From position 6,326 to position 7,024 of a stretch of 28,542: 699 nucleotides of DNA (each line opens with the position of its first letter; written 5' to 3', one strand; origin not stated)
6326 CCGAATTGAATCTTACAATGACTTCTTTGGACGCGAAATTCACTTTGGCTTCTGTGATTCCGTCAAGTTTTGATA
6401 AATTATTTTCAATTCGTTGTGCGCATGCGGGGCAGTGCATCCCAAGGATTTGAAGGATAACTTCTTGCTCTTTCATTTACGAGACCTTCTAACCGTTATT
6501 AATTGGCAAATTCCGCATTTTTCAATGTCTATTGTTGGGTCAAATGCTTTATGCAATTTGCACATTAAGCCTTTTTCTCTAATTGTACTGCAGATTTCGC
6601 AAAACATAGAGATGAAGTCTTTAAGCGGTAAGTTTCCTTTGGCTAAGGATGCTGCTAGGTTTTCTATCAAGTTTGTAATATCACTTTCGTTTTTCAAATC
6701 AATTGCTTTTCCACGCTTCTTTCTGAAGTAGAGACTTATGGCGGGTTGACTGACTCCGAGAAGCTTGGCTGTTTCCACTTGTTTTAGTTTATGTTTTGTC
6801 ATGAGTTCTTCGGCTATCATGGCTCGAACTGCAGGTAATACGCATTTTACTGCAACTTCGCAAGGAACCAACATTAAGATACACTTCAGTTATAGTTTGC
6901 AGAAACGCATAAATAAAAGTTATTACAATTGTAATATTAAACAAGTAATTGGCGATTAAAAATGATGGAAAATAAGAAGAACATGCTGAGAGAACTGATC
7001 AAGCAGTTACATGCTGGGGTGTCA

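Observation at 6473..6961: Cys-rich COG2522-like regulator coupled to copA with a perfect 16-bp operator: possible unrecognised copper/redox sensor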

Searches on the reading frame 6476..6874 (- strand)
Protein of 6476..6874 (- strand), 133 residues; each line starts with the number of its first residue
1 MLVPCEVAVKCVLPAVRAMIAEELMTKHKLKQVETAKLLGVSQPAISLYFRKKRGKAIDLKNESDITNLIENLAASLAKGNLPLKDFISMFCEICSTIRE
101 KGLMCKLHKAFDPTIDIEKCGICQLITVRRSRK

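Call 3: search_protein_families(library=pfam, proteins=[window:6476-6874:-], max_evalue=0.1)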
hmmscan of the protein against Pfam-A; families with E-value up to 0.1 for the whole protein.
window:6476-6874:- (133 aa): 6 families
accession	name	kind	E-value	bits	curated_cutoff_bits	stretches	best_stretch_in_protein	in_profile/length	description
PF04467.17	DUF483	-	3.2e-05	24.4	25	1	9-118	12-118/122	Protein of unknown function (DUF483)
PF01381.28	HTH_3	-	0.00018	21.9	23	1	23-54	3-34/55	Helix-turn-helix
PF13744.12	HTH_37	-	0.0066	16.7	27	1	22-51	24-53/80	Helix-turn-helix domain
PF17762.8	HTH_ParB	-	0.017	15.7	22.6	1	18-51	9-42/102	ParB HTH domain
PF09048.16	Cro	-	0.021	15.3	32.7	1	29-62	12-43/59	Cro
PF00440.29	TetR_N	-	0.077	13.2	24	0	36-54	23-41/47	Bacterial regulatory proteins, tetR family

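Call 4: search_protein_families(library=ncbifam, proteins=[window:6476-6874:-], max_evalue=0.1)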
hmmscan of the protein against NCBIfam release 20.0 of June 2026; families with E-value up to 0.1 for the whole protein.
window:6476-6874:- (133 aa): 1 family
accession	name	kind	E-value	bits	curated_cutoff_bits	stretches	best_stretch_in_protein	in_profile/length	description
NF052532.1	TransRegPagRBaca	equivalog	0.061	13.4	170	1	15-59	27-71/99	transcriptional repressor PagR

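Call 5: find_homologous_proteins(query=window:6476-6874:-, max_evalue=0.001)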
Query window:6476-6874:- (133 aa): 624 proteins with E <= 0.001 among 629 candidates; the best 120 are listed.
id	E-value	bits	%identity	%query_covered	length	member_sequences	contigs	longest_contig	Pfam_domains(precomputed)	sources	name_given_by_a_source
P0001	1.5e-75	269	94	100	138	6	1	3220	PF04467.18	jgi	jgi:predicted transcriptional regulator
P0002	1.7e-75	269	94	100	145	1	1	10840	PF04467.18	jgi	jgi:predicted transcriptional regulator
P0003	5.0e-75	267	94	100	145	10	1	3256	-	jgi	jgi:predicted transcriptional regulator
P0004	1.2e-74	266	94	100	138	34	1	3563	PF04467.18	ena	-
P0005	1.0e-73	263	92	100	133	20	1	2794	PF04467.18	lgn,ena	-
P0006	2.3e-68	246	85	100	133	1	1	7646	PF04467.18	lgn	-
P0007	6.6e-66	238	87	100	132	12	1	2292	-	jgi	-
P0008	1.3e-65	237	85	96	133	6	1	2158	-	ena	-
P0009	1.7e-64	233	88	94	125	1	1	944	-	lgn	-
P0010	1.6e-63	230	86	94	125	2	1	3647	PF01381.29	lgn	-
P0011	2.1e-63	230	84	100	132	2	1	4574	-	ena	-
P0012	2.6e-63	229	86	94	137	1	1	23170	-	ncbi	-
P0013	4.2e-63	229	83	100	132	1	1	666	-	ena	-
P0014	2.5e-62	226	82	100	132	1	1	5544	-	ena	-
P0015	2.8e-62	226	83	100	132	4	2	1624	-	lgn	-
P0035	4.0e-57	210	75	98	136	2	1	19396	-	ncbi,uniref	ncbi:MAG: transcriptional regulator [Candidatus Jordarchaeum sp.]|uniref:transcriptional regulator n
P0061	4.2e-54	200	70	100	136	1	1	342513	-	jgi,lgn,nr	nr:transcriptional regulator [Candidatus Freyarchaeota archaeon]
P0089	7.5e-53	196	73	92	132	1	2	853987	-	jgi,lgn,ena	-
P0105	2.1e-51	191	70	95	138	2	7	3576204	-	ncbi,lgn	ncbi:MAG: hypothetical protein WED07_00950 [Candidatus Freyarchaeum deiterrae]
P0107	4.9e-51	190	70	92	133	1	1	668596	-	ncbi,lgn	-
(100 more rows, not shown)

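Call 14: search_protein_representatives(protein=window:6476-6874:-)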
Query: 133 residues. Proteins with E-value up to 0.001 (for the whole library): 1247; up to 1e-10: 296; up to 1e-30: 7. The best 150 are listed.
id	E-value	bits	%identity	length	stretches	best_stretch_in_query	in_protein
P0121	3.3e-46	172.6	62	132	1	1-124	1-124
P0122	1.8e-45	170.2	65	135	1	1-124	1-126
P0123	1.3e-37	144.8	64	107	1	19-125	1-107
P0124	1.8e-32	128.2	50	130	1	1-127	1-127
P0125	2.0e-31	124.9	49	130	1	1-123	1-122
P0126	3.3e-31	124.2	50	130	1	1-123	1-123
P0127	5.9e-31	123.3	47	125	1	1-123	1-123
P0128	7.5e-29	116.5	71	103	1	1-85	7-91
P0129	1.1e-28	116.0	48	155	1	1-124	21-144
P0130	1.3e-27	112.6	40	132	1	1-126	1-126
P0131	2.2e-27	111.8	44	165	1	2-123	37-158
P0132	1.3e-26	109.3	43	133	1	1-124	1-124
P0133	4.5e-26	107.6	42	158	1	2-125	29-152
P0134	9.6e-26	106.5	40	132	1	1-124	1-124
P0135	3.0e-25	104.9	44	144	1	1-123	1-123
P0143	6.6e-23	97.3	38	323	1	3-126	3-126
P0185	1.1e-17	80.4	39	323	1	2-130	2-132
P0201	1.6e-16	76.7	39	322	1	3-124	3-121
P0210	6.1e-16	74.8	35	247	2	5-100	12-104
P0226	2.8e-15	72.7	34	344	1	3-125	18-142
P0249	2.5e-14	69.7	31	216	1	3-124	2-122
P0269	1.0e-13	67.7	31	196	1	1-127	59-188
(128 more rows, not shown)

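Call 16: search_solved_structures(query=window:6476-6874:-, max_evalue=10)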
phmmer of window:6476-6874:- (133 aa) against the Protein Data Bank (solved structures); distinct sequences matched with E-value up to 10: 4.
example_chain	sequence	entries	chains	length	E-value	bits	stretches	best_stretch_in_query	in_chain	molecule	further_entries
2a6c_A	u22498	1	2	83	0.49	13.8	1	20-71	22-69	Helix-turn-helix motif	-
23as_0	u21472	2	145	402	0.62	13.4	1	55-129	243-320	Sorting nexin 1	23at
2xbi_A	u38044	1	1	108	1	12.7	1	55-113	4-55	THIOREDOXIN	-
1z0x_A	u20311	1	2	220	1.1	12.6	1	17-55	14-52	transcriptional regulator, TetR family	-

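Call 25: search_protein_families(library=pfam, alignment_id=A1, max_evalue=0.001)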
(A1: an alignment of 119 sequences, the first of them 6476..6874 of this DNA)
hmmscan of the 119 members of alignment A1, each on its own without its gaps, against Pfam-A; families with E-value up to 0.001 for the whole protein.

A. member 1, window:6476-6874:- (133 aa): 2 families
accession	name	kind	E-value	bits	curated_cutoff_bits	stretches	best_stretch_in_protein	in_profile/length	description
PF04467.17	DUF483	-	3.2e-05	24.4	25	1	9-118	12-118/122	Protein of unknown function (DUF483)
PF01381.28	HTH_3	-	0.00018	21.9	23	1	23-54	3-34/55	Helix-turn-helix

B. families by the number of members that match (of 119 scanned): 34 families (the first 25 are shown)
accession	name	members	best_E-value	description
PF01381.28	HTH_3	86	8.7e-10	Helix-turn-helix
PF13744.12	HTH_37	40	1e-06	Helix-turn-helix domain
PF17762.8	HTH_ParB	33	3.5e-07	ParB HTH domain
PF13560.12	HTH_31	23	1.4e-06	Helix-turn-helix domain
PF13412.12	HTH_24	15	6.6e-07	Winged helix-turn-helix DNA-binding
PF13384.12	HTH_23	15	1.3e-05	Homeodomain-like domain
PF15943.11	YdaS_toxin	10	4.5e-05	Bacterial toxin YdaS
PF01022.26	HTH_5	9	4e-07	Bacterial regulatory protein, arsR family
PF08281.18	Sigma70_r4_2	9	0.0001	Sigma-70, region 4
PF04545.22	Sigma70_r4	9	0.00046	Sigma-70, region 4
PF20432.4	Xre-like-HTH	8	0.00011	Antitoxin Xre-like helix-turn-helix domain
PF04467.17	DUF483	7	1.2e-05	Protein of unknown function (DUF483)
PF00126.33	HTH_1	6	0.00012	Bacterial regulatory helix-turn-helix protein, lysR family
PF09048.16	Cro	6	0.00016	Cro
PF12802.13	MarR_2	6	0.00038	MarR family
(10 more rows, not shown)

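Call 26: find_encoding_contigs(protein=P0061, flank=5000, max_places=2)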
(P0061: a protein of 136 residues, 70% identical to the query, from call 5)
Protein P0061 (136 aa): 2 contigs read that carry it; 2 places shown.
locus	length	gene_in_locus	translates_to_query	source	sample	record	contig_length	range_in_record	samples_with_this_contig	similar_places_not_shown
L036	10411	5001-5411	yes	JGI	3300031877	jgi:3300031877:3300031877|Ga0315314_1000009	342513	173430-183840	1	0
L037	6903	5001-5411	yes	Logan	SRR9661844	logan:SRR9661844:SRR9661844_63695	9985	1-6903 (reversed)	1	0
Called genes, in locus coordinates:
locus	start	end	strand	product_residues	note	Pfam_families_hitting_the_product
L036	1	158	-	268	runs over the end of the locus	PF00378:ECH_1, PF16113:ECH_2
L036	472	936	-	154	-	-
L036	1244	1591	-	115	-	PF02311:AraC_binding (faint), PF07883:Cupin_2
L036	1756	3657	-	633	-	PF03063:Prismane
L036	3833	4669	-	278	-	PF00037:Fer4, PF12797:Fer4_2 (weak), PF12837:Fer4_6, PF12838:Fer4_7 (faint), PF13237:Fer4_10, PF14697:Fer4_21 (weak), PF13187:Fer4_9, PF27217:AF_0155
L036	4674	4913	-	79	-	PF09723:Zn_ribbon_8 (weak)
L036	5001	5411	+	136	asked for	-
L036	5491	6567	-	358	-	PF00135:COesterase (faint), PF10340:Say1_Mug180, PF20434:BD-FAE, PF07859:Abhydrolase_3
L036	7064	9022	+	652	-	-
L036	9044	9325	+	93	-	-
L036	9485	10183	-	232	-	PF14196:ATC_hydrolase (faint)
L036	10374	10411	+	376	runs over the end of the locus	PF01380:SIS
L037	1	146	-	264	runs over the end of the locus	PF00378:ECH_1, PF16113:ECH_2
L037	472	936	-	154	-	-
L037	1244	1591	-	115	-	PF02311:AraC_binding (faint), PF07883:Cupin_2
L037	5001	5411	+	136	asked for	-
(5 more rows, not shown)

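Call 27: find_encoding_contigs(protein=P0089, flank=5000, max_places=2)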
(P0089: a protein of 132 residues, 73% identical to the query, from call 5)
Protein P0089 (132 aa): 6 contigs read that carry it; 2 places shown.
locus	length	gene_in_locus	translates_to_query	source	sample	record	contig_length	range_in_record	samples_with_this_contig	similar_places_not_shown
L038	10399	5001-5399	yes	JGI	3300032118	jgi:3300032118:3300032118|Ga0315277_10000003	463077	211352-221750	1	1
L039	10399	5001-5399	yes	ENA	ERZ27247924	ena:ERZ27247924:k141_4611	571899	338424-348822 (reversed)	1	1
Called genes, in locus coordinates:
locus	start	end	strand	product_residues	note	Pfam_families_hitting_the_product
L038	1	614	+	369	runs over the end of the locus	PF02615:Ldh_2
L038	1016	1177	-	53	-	-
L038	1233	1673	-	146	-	PF13483:Lactamase_B_3, PF12706:Lactamase_B_2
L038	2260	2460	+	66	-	-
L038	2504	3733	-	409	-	PF04282:DUF438, PF01814:Hemerythrin, PF13596:PAS_10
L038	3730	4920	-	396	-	PF00753:Lactamase_B, PF19583:ODP, PF12706:Lactamase_B_2 (weak), PF00258:Flavodoxin_1 (weak)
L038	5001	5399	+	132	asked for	-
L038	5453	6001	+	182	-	PF20046:DUF6448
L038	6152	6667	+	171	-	PF23100:DUF2096_N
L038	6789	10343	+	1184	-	PF02463:SMC_N, PF13175:AAA_15 (weak), PF13304:AAA_21 (weak), PF13476:AAA_23, PF23649:FKBP15 (faint), PF06470:SMC_hinge, PF02463:SMC_N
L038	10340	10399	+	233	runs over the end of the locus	PF02616:SMC_ScpA (faint)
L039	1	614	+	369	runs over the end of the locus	PF02615:Ldh_2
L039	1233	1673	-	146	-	PF13483:Lactamase_B_3, PF12706:Lactamase_B_2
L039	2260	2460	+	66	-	-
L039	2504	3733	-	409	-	PF04282:DUF438, PF01814:Hemerythrin, PF13596:PAS_10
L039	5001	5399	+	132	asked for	-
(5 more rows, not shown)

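Call 28: find_encoding_contigs(protein=P0107, flank=5000, max_places=2)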
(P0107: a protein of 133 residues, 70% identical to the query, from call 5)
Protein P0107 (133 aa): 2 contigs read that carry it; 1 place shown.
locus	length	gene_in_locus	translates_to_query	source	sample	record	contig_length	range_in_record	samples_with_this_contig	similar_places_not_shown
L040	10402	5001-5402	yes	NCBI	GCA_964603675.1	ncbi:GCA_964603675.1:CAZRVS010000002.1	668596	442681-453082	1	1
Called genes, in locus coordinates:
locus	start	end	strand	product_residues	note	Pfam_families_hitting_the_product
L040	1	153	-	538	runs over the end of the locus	PF00496:SBP_bac_5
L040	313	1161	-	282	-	PF01177:Asp_Glu_race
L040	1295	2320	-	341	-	PF26233:NicX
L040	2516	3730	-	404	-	PF04282:DUF438, PF01814:Hemerythrin, PF13596:PAS_10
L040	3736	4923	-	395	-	PF00753:Lactamase_B, PF19583:ODP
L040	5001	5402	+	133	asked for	-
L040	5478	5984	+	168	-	PF23100:DUF2096_N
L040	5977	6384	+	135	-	-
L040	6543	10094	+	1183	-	PF02463:SMC_N, PF13175:AAA_15, PF13304:AAA_21 (weak), PF13476:AAA_23, PF13555:AAA_29 (faint), PF23649:FKBP15 (faint), PF24161:CCDC39 (faint), PF06470:SMC_hinge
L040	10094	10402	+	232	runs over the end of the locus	PF02616:SMC_ScpA (weak)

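Call 31: predict_structure(alignment_id=A1)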
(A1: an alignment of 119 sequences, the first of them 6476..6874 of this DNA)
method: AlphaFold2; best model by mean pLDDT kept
length: 133 residues; sequences in the alignment: 119
mean_pLDDT: 94.8   pTM: 0.88
mean pLDDT of the five models: 94.8, 93.7, 93.0, 92.5, 92.2
residues with pLDDT >= 90: 120; 70-90: 9; 50-70: 3; < 50: 1
segments of 3 or more residues with pLDDT < 50: none
pLDDT, mean of each block of 10 residues (from residue 1): 95 98 98 98 97 92 98 98 97 97 96 95 85 58
secondary structure, 60 per line:
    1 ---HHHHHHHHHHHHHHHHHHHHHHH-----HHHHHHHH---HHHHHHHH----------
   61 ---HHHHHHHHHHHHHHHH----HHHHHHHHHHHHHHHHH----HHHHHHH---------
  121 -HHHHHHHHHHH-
elements in order: H4-26 H32-39 H43-50 H64-79 H84-100 H105-111 H122-132

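Call 34: fold_search(library=pdb, model_id=the predicted structure)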
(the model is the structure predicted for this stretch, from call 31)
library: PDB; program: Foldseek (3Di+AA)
matches with E <= 10: 303; with E <= 0.001: 0
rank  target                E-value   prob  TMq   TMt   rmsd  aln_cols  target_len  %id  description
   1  6sdk_A                3.8e-01  0.54  0.27  0.19  12.5       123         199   18  Crystal structure of bacterial ParB dimer bound to CDP (released 2019-10-23)
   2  3zh9                  4.4e-01  0.72  0.28  0.13   9.3        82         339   10  Bacillus subtilis DNA clamp loader delta protein (YqeN) (released 2013-04-03)
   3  3ni7_B                8.3e-01  0.16  0.25  0.21  13.2       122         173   18  Crystal structure of the TetR transcriptional regulator from Nitrosomonas europaea ATCC 19718 (released 2010-08-11)
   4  6h4c_B                9.7e-01  0.23  0.28  0.26  12.3       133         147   14  A polyamorous repressor: deciphering the evolutionary strategy used by the phage-inducible chromosomal islands to spre (released 2019-08-28)
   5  2o38_B                1.0e+00  0.51  0.28  0.39   8.0        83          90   16  Putative XRE Family Transcriptional Regulator (released 2007-01-02)
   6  8dtq_A                1.1e+00  0.25  0.24  0.32   8.7        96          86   18  Crystal Structure of Staphylococcus aureus pSK41 Cop (released 2023-08-02)
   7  7pwj_FFF              1.1e+00  0.21  0.29  0.26  12.0       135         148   14  dUTPase from human in complex with Stl (released 2022-12-28)
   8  7bnr_A                1.2e+00  0.28  0.28  0.20  12.8       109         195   13  Crystal structure of a ParB Q52A mutant from Myxococcus xanthus bound to CTPyS (released 2021-09-08)
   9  2b5a_C                1.3e+00  0.51  0.30  0.45   7.6        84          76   19  C.BclI, Control Element of the BclI Restriction-Modification System (released 2006-01-03)
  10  7bnr_B                1.3e+00  0.35  0.28  0.19  15.9       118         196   14  Crystal structure of a ParB Q52A mutant from Myxococcus xanthus bound to CTPyS (released 2021-09-08)
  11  3op9                  1.3e+00  0.18  0.26  0.31  14.9       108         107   15  Crystal structure of transcriptional regulator from Listeria innocua (released 2010-09-15)
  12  2b5a_A                1.3e+00  0.51  0.30  0.44   7.6        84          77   19  C.BclI, Control Element of the BclI Restriction-Modification System (released 2006-01-03)
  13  7o0n_A                1.4e+00  0.47  0.28  0.20  11.1       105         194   15  Crystal structure of a ParB E93A mutant from Myxococcus xanthus bound to CDP and monothiophosphate (released 2021-09-15)
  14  1y9q                  1.5e+00  0.35  0.29  0.23   7.5        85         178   20  Crystal Structure of HTH_3 family Transcriptional Regulator from Vibrio cholerae (released 2005-01-04)
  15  6sdk_B                1.5e+00  0.21  0.26  0.18  11.7       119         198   18  Crystal structure of bacterial ParB dimer bound to CDP (released 2019-10-23)
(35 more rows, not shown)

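Call 35: find_encoding_contigs(protein=P0105, flank=5000, max_places=2)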
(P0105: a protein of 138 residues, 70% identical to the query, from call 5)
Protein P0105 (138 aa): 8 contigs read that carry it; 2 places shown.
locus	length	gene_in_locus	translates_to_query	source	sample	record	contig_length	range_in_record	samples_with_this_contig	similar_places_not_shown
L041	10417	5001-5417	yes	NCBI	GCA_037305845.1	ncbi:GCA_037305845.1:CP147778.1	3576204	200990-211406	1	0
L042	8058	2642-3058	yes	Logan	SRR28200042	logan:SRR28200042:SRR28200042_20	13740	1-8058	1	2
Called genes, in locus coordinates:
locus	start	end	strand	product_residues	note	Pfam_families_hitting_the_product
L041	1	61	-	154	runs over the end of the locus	-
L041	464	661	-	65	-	-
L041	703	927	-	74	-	-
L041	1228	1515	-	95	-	PF02311:AraC_binding (weak), PF07883:Cupin_2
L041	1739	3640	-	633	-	PF03063:Prismane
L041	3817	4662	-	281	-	PF00037:Fer4, PF12837:Fer4_6 (weak), PF12838:Fer4_7 (faint), PF13237:Fer4_10, PF14697:Fer4_21 (weak), PF13187:Fer4_9 (weak), PF27217:AF_0155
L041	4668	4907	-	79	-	PF09723:Zn_ribbon_8 (weak)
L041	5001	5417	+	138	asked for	-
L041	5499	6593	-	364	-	PF10340:Say1_Mug180, PF20434:BD-FAE, PF07859:Abhydrolase_3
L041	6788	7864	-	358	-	PF10340:Say1_Mug180, PF20434:BD-FAE, PF07859:Abhydrolase_3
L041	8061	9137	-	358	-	PF10340:Say1_Mug180, PF20434:BD-FAE, PF07859:Abhydrolase_3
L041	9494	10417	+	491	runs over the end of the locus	PF04587:ADP_PFK_GK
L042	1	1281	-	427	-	?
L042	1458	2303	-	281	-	PF00037:Fer4, PF12837:Fer4_6 (weak), PF12838:Fer4_7 (faint), PF13237:Fer4_10, PF14697:Fer4_21 (weak), PF13187:Fer4_9 (weak), PF27217:AF_0155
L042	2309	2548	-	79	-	PF09723:Zn_ribbon_8 (weak)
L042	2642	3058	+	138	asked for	-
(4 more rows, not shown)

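Call 36: find_encoding_contigs(protein=P0035, flank=5000, max_places=2)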
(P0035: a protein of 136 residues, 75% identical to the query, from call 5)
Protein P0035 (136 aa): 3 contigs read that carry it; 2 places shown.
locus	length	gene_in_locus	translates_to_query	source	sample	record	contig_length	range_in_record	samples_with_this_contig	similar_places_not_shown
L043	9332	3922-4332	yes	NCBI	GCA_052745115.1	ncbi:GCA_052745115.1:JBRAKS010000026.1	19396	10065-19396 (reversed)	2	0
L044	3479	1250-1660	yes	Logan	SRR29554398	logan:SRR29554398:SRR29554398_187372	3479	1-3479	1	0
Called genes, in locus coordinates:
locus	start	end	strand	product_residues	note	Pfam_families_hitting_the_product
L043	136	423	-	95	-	PF05899:Cupin_3 (weak), PF02311:AraC_binding (weak), PF07883:Cupin_2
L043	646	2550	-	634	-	PF03063:Prismane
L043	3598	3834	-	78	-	-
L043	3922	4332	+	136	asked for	-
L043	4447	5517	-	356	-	PF10340:Say1_Mug180, PF20434:BD-FAE, PF07859:Abhydrolase_3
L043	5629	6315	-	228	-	-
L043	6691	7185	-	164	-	-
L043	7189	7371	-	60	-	-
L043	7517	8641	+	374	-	PF13580:SIS_2 (weak), PF01380:SIS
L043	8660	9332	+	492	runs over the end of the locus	PF04587:ADP_PFK_GK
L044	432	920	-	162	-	PF12838:Fer4_7 (faint), PF00037:Fer4, PF12837:Fer4_6, PF13237:Fer4_10, PF14697:Fer4_21 (weak), PF13187:Fer4_9 (weak), PF13484:Fer4_16 (faint)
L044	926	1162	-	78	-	-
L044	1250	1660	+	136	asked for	-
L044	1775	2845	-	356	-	PF10340:Say1_Mug180, PF20434:BD-FAE, PF07859:Abhydrolase_3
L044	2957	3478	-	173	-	?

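Call 38: find_related_loci(query=window:6476-6874:-, collection=genome_contigs, flank=6000)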
Query window:6476-6874:- (133 aa) in genome_contigs; peptide patterns used: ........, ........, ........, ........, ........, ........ (x = any residue, [..] = any of these).
191 stretches matched a pattern; 57 encode a relative of the query (tblastn E <= 1e-3); 57 distinct loci.
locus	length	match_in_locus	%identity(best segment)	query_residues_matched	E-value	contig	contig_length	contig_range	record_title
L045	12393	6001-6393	95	1-131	8e-81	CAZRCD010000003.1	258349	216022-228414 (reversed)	MAG TPA_asm: uncultured Candidatus Bathyarchaeia archaeon isolate binchicken_co262_240 genome assembly, contig: NODE_13_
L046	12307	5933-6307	86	1-125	3e-69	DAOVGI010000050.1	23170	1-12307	MAG TPA_asm: Candidatus Bathyarchaeota archaeon isolate CSMAG_1131 CSMAG_1131_k141_2943907_length_23170_cov_9.7395, whol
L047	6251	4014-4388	80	1-125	4e-65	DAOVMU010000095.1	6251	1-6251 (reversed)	MAG TPA_asm: Candidatus Bathyarchaeota archaeon isolate CSMAG_1479 CSMAG_1479_k141_2268945_length_6251_cov_16.0000, whol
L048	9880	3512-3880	77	1-123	4e-62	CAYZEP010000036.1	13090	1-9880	MAG TPA_asm: uncultured Candidatus Bathyarchaeia archaeon isolate binchicken_co395_78 genome assembly, contig: NODE_1294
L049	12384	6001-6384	73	1-128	5e-60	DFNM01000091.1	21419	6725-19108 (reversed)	MAG TPA_asm: Firmicutes bacterium UBA3567 UBA3567_contig_838, whole genome shotgun sequence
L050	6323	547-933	73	1-129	1e-59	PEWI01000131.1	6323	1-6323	MAG: Candidatus Bathyarchaeota archaeon CG07_land_8_20_14_0_80_47_9 CG07_land_8_20_14_0.80_scaffold_10377_c, whole genom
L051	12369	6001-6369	75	1-123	6e-59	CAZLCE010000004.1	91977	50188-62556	MAG TPA_asm: uncultured Candidatus Bathyarchaeia archaeon isolate binchicken_co274_114 genome assembly, contig: NODE_606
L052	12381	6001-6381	71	1-127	9e-58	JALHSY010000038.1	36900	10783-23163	MAG: Candidatus Bathyarchaeota archaeon isolate PFL10 seq_325102, whole genome shotgun sequence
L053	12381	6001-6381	70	1-127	1e-57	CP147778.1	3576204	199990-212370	MAG: Candidatus Freyarchaeota archaeon SRVP19_Freyarchaeia-1 chromosome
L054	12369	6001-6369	69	1-123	2e-56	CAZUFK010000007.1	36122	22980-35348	MAG TPA_asm: uncultured Candidatus Bathyarchaeia archaeon isolate binchicken_co91_416 genome assembly, contig: NODE_1187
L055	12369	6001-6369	69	1-123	6e-56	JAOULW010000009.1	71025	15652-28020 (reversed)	MAG: Candidatus Bathyarchaeota archaeon isolate 8_1_Jan_SF_Bin96 8_1_Jan_SF_Bin96_scaffold_143_c1, whole genome shotgun 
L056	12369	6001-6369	71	1-123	6e-56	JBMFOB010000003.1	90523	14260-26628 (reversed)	MAG: Candidatus Bathyarchaeia archaeon isolate KM4338-26 NODE_3_length_90523_cov_8.579163, whole genome shotgun sequence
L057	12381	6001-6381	66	1-127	1e-55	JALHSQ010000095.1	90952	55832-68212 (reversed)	MAG: Candidatus Bathyarchaeota archaeon isolate PFL2 seq_1591750, whole genome shotgun sequence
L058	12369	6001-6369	70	1-123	2e-55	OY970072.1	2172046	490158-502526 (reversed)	MAG: Candidatus Bathyarchaeota archaeon isolate MFD04408.bin.c.3 genome assembly, chromosome: 1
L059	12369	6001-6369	69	1-123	8e-55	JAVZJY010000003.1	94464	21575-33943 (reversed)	MAG: Candidatus Bathyarchaeia archaeon isolate DRTY-6_201907_bins_103 DRTY-6_201907_bins_103_scaffold_3, whole genome sh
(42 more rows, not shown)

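Call 45: search_protein_families(library=pfam, proteins=[P0143, P0185, P0201, P0226, P0210, P0249, P0269], max_evalue=0.001)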
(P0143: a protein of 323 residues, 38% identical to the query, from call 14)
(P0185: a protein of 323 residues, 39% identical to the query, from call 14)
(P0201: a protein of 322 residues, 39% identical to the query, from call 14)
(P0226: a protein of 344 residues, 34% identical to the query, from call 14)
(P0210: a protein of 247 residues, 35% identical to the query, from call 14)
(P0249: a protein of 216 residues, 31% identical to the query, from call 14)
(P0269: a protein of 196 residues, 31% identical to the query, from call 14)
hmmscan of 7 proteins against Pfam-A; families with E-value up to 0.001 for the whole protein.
P0143 (323 aa): 3 families
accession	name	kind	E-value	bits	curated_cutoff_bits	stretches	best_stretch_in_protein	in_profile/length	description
PF10120.14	ThiN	-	7.3e-49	166.1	25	1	143-312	1-165/165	Thiamine-phosphate synthase ThiN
PF17762.8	HTH_ParB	-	0.00013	22.5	22.6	1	22-53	13-44/102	ParB HTH domain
PF13744.12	HTH_37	-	0.00086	19.5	27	0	22-50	24-52/80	Helix-turn-helix domain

P0185 (323 aa): 2 families
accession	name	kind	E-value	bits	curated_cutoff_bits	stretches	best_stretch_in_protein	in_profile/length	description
PF10120.14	ThiN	-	1.3e-39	136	25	1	146-311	2-164/165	Thiamine-phosphate synthase ThiN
PF17762.8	HTH_ParB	-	0.00027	21.5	22.6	1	14-60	5-51/102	ParB HTH domain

P0201 (322 aa): 2 families
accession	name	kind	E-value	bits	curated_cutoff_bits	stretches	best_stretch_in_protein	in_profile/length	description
PF10120.14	ThiN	-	1.3e-51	175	25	1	140-308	1-165/165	Thiamine-phosphate synthase ThiN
PF13744.12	HTH_37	-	0.00024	21.3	27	1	16-52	20-55/80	Helix-turn-helix domain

P0226 (344 aa): 2 families
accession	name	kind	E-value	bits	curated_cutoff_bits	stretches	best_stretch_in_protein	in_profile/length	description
PF10120.14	ThiN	-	9.4e-59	198.2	25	1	160-324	1-160/165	Thiamine-phosphate synthase ThiN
PF01381.28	HTH_3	-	0.00038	20.9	23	0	39-65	4-30/55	Helix-turn-helix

P0210 (247 aa): 17 families
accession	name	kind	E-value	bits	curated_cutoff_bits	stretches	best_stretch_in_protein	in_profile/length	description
PF01381.28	HTH_3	-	5.4e-09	36.4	23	1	34-59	7-32/55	Helix-turn-helix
PF01022.26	HTH_5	-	7e-09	35.9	22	0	30-57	10-36/47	Bacterial regulatory protein, arsR family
PF08281.18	Sigma70_r4_2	-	3e-08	33.6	25.7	1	31-59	21-49/54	Sigma-70, region 4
PF15943.11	YdaS_toxin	-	3.1e-08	33.8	30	0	163-186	10-33/65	Bacterial toxin YdaS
PF13560.12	HTH_31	-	7e-08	33.1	27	1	29-63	7-42/64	Helix-turn-helix domain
PF04545.22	Sigma70_r4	-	2.8e-07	30.4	24.1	0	32-55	16-39/50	Sigma-70, region 4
PF13384.12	HTH_23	-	3.2e-07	30.4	24.6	0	24-59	7-40/50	Homeodomain-like domain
PF00126.33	HTH_1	-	2.7e-06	27.6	26.6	0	156-182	8-34/60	Bacterial regulatory helix-turn-helix protein, lysR family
PF12802.13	MarR_2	-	5.2e-06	27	27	1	21-59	4-43/61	MarR family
PF09048.16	Cro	-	6.4e-06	26.5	32.7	0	159-186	10-37/59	Cro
PF13545.12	HTH_Crp_2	-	8.8e-06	26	27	0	36-67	22-53/70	Crp-like helix-turn-helix domain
PF13412.12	HTH_24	-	1.7e-05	24.7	21.9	0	35-59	16-40/48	Winged helix-turn-helix DNA-binding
PF13744.12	HTH_37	-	2.4e-05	24.5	27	0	33-57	28-52/80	Helix-turn-helix domain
PF17762.8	HTH_ParB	-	4e-05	24.2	22.6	0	25-57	9-41/102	ParB HTH domain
PF14549.12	P22_Cro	-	0.00016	21.8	30.2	0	163-181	11-29/60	DNA-binding transcriptional regulator Cro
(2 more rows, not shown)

P0249 (216 aa): 6 families
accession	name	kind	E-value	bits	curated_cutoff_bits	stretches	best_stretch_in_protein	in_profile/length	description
PF01206.22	TusA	-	6.6e-22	77.6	28.6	1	145-214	1-70/70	Sulfurtransferase TusA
PF08281.18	Sigma70_r4_2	-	1.7e-05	24.8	25.7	1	23-52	21-50/54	Sigma-70, region 4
PF01381.28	HTH_3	-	4.6e-05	23.8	23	1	26-49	7-30/55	Helix-turn-helix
PF13412.12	HTH_24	-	0.00043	20.3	21.9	0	21-49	10-38/48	Winged helix-turn-helix DNA-binding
PF13744.12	HTH_37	-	0.00066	19.9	27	0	25-49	28-52/80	Helix-turn-helix domain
PF13384.12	HTH_23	-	0.00091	19.4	24.6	0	22-51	12-40/50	Homeodomain-like domain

P0269 (196 aa): 1 family
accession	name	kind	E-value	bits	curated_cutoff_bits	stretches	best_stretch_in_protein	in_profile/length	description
PF01381.28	HTH_3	-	3.5e-05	24.2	23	1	80-117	2-38/55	Helix-turn-helix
